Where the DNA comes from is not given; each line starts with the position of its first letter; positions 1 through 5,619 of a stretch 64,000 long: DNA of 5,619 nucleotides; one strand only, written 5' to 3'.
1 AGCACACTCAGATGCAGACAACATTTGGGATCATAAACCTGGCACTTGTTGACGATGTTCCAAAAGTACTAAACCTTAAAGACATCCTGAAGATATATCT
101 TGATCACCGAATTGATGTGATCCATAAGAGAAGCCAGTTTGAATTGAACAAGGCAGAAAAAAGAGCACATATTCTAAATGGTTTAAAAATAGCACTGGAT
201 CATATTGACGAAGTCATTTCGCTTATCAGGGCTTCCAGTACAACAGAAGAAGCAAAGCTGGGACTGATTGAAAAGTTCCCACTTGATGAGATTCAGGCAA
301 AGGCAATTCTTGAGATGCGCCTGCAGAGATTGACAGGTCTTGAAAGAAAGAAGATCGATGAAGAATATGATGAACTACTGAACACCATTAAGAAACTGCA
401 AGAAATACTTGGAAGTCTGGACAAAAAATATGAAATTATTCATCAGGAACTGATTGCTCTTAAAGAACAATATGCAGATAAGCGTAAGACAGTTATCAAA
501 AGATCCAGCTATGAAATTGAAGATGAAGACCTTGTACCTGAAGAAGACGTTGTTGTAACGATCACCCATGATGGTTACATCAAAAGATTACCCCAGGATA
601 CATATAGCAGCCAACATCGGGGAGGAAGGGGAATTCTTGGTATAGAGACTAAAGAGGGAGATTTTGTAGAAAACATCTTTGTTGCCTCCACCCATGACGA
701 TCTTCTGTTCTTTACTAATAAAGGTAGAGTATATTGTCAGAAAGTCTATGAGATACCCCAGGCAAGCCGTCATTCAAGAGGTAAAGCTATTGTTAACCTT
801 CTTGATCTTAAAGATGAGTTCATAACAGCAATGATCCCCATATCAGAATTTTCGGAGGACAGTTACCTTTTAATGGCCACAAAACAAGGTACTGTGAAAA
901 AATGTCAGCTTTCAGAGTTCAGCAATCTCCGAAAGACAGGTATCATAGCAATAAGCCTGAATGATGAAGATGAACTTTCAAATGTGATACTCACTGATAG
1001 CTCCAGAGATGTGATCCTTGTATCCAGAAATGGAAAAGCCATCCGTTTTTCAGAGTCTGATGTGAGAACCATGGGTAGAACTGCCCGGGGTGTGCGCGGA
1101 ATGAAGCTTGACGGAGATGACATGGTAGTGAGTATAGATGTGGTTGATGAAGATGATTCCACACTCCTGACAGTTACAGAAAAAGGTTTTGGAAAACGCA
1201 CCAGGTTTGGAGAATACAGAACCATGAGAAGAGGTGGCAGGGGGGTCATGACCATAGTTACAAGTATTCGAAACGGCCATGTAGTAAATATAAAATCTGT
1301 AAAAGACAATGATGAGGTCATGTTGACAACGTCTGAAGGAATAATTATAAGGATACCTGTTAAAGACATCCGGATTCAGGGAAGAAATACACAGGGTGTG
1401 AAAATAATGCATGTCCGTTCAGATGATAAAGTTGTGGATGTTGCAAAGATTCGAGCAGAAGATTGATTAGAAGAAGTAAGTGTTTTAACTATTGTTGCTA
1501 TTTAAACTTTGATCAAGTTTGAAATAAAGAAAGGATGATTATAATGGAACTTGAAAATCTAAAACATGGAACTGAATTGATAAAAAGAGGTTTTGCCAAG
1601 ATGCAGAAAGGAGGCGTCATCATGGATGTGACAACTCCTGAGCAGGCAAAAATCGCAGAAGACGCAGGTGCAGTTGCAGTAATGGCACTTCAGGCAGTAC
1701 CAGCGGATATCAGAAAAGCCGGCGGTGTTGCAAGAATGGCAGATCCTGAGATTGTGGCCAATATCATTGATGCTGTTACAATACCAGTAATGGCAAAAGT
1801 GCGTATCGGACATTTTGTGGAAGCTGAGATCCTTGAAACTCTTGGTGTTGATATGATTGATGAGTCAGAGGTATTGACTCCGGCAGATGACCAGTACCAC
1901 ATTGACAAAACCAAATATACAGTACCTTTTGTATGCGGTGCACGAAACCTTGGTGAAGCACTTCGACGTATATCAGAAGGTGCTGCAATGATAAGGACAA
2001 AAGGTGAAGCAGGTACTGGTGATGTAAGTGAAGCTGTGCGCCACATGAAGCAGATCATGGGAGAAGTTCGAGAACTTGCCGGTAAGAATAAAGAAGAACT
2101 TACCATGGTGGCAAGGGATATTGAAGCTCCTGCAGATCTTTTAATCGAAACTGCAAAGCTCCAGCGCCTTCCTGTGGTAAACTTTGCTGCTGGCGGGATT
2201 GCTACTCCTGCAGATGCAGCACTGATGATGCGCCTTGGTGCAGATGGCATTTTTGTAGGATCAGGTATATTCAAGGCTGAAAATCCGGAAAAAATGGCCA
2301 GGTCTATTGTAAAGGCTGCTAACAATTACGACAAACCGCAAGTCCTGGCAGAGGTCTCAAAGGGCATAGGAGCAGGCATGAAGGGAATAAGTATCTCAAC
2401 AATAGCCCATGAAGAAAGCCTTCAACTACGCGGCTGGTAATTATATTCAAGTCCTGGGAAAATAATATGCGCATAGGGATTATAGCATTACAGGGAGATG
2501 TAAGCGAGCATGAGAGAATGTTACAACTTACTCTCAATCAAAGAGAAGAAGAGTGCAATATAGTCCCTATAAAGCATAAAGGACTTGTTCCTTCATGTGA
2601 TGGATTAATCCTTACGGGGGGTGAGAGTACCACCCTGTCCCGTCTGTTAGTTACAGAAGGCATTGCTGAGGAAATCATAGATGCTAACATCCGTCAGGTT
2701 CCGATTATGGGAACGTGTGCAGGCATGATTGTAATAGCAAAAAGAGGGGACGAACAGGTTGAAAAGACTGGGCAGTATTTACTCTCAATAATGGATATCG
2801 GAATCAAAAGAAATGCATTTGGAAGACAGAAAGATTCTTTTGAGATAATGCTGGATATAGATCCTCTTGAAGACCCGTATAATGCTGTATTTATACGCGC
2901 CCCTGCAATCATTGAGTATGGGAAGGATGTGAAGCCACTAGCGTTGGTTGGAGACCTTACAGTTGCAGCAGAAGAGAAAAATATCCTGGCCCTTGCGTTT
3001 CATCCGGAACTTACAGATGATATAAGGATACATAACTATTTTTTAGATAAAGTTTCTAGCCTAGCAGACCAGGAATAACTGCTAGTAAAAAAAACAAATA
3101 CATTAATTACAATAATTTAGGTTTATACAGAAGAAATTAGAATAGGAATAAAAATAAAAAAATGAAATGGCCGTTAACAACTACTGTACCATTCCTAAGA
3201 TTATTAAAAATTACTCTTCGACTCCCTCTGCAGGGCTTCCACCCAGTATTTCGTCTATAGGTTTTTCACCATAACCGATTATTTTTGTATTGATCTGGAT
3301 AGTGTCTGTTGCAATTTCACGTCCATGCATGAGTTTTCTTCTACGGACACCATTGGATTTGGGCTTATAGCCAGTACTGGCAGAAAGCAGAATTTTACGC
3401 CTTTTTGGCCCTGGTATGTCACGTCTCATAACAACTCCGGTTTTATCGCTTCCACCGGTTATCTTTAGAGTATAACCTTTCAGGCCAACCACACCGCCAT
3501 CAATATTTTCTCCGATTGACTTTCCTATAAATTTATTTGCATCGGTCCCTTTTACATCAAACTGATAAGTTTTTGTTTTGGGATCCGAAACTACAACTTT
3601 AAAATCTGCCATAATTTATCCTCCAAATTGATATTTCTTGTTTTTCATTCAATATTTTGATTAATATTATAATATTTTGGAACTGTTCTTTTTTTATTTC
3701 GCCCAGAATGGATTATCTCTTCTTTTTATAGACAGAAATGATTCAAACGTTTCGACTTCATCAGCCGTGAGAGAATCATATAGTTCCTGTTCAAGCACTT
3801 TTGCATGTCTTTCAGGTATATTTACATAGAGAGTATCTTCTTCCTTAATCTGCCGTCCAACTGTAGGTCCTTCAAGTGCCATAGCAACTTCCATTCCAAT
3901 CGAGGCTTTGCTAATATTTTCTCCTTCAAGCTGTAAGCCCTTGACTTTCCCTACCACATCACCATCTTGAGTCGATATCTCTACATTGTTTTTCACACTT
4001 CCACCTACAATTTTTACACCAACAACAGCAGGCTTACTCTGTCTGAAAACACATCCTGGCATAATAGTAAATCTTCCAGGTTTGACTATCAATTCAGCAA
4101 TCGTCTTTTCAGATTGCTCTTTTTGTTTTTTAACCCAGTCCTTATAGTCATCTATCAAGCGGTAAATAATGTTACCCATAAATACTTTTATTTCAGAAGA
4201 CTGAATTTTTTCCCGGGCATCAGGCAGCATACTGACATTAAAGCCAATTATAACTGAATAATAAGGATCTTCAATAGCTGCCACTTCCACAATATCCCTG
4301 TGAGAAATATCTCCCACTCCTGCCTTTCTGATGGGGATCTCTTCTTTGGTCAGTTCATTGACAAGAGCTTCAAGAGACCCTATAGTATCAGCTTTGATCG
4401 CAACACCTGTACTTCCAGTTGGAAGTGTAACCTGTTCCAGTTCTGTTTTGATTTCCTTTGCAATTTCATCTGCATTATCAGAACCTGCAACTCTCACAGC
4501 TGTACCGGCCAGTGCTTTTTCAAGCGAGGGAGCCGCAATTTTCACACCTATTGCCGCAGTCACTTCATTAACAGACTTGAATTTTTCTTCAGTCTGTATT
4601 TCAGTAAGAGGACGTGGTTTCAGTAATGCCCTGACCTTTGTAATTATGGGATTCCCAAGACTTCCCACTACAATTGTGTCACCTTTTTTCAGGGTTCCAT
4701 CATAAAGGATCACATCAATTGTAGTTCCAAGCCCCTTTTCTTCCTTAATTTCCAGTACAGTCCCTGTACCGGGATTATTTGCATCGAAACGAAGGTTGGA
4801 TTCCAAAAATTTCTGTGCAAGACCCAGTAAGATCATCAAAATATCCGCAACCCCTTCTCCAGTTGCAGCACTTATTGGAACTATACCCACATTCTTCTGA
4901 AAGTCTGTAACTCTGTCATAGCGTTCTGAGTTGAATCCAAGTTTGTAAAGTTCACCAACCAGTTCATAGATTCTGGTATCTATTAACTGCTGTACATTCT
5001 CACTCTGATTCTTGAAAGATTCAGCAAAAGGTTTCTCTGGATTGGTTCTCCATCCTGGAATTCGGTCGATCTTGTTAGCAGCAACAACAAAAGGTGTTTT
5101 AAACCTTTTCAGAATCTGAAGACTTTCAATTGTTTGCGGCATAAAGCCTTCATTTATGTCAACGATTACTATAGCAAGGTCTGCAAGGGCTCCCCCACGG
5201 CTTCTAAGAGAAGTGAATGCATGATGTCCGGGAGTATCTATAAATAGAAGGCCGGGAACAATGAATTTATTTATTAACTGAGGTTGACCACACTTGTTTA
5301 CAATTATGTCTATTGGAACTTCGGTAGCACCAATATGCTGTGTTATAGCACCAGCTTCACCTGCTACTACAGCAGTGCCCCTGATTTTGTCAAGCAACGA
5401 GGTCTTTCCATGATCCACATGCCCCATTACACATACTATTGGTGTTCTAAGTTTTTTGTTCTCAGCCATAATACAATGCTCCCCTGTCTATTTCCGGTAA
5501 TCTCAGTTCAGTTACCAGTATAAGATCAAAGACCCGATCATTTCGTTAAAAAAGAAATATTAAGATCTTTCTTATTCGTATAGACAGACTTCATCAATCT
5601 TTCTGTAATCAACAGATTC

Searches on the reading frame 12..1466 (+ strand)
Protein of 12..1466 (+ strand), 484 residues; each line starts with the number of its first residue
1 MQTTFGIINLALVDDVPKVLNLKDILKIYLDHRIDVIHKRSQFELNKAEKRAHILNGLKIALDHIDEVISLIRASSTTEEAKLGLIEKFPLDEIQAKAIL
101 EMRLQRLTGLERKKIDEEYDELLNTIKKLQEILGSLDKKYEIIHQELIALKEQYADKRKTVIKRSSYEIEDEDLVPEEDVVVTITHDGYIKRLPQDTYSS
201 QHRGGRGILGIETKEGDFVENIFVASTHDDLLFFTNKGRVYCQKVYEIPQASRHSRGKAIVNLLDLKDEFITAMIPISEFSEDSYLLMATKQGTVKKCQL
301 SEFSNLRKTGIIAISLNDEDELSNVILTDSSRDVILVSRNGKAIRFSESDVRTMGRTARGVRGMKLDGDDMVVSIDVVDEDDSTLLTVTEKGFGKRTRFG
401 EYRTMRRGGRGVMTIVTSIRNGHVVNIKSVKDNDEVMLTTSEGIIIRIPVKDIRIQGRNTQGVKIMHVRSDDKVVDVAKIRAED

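Call 44: search_protein_families(library=ncbifam, proteins=[window:12-1466:+], max_evalue=0.00001)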
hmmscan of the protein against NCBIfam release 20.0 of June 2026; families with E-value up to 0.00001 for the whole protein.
window:12-1466:+ (484 aa): 7 families
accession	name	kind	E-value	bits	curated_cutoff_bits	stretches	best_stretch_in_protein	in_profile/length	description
NF004043.1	PRK05560.1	equivalog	9.6e-190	632.4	902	1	1-479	319-797/798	DNA gyrase subunit A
TIGR01063.1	gyrA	equivalog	2.6e-179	597.9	877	1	1-480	318-798/800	DNA topoisomerase (ATP-hydrolyzing) subunit A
NF038098.1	GyrA_w_intein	exception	4.8e-151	505.1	1850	1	1-479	745-1225/1232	intein-containing DNA gyrase subunit A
NF010586.0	PRK13979.1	equivalog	6.6e-90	302.3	1475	2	9-333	345-670/957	DNA topoisomerase IV subunit A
NF004044.1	PRK05561.1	subfamily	3.5e-87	293.7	654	2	1-380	317-687/738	DNA topoisomerase (ATP-hydrolyzing)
TIGR01061.1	parC_Gpos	equivalog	4.4e-83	280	813.25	2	2-413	319-728/737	DNA topoisomerase IV subunit A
TIGR01062.1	parC_Gneg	equivalog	1.7e-48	165.3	628.9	1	9-356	326-661/735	DNA topoisomerase IV subunit A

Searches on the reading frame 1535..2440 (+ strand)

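Call 44: search_protein_families(library=ncbifam, proteins=[window:1535-2440:+], max_evalue=0.00001)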
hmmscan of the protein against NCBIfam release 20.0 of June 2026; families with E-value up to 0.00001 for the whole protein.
window:1535-2440:+ (301 aa): 4 families
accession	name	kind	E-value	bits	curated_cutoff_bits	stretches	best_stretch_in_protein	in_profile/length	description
NF003215.0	PRK04180.1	equivalog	1.9e-153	510.2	395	1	6-301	3-298/298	pyridoxal 5'-phosphate synthase lyase subunit PdxS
TIGR00343.1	TIGR00343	equivalog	1.2e-145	484.5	438.45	1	16-301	1-287/287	pyridoxal 5'-phosphate synthase lyase subunit PdxS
NF005819.0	PRK07695.1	equivalog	3.9e-07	30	251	0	203-263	141-198/205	thiazole tautomerase TenI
NF003302.0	PRK04302.1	subfamily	3e-06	27.2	132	0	217-261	177-221/223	triose-phosphate isomerase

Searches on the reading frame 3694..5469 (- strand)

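Call 44: search_protein_families(library=ncbifam, proteins=[window:3694-5469:-], max_evalue=0.00001)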
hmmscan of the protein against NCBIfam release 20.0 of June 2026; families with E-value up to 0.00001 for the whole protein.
window:3694-5469:- (591 aa): 30 families (the best 25 are shown)
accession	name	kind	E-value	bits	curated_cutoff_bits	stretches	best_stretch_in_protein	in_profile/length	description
NF003078.0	PRK04004.1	equivalog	4.3e-270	897.4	468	1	2-591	4-598/598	translation initiation factor IF-2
TIGR00491.2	aIF-2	equivalog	1.3e-237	790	554.75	1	6-591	1-591/591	translation initiation factor IF-2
NF011418.0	PRK14845.1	equivalog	1.4e-236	787.8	756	1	23-591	475-1049/1049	translation initiation factor IF-2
TIGR00487.1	IF-2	equivalog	1.4e-62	212.3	424.4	2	3-136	81-199/587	translation initiation factor IF-2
TIGR00475.1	selB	equivalog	5.9e-26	91.3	242.25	1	11-157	2-136/581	selenocysteine-specific translation elongation factor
TIGR00231.1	small_GTP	domain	7.7e-15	55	42.5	1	10-144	4-127/164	GTP-binding protein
TIGR03680.1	eif2g_arch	equivalog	7.9e-12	45.1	514.5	1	12-136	8-147/407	translation initiation factor IF-2 subunit gamma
TIGR01394.1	TypA_BipA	equivalog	4.6e-11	41.7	757.3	1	12-137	4-129/594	translational GTPase TypA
NF003077.0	PRK04000.1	equivalog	6.4e-11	42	315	1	9-137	9-152/412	translation initiation factor IF-2 subunit gamma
NF000120.3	47473_otr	exception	1.7e-10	40.1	900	1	12-137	5-132/608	tetracycline resistance ribosomal protection protein Otr(A)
TIGR00490.1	aEF-2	equivalog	1.8e-09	36.3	738.45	1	12-137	22-151/720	elongation factor EF-2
NF009892.0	PRK13351.1-3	equivalog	2.2e-09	36.3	640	1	12-137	6-138/623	elongation factor G-like protein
NF012153.1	tet_protect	equivalog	4.6e-09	35.1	775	1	15-137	6-130/614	tetracycline resistance ribosomal protection protein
NF008969.0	PRK12317.1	subfamily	2.5e-08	33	502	0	76-165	89-173/426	elongation factor 1-alpha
TIGR01393.1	lepA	equivalog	4e-08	32.1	533.9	1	12-135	6-133/595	translation elongation factor 4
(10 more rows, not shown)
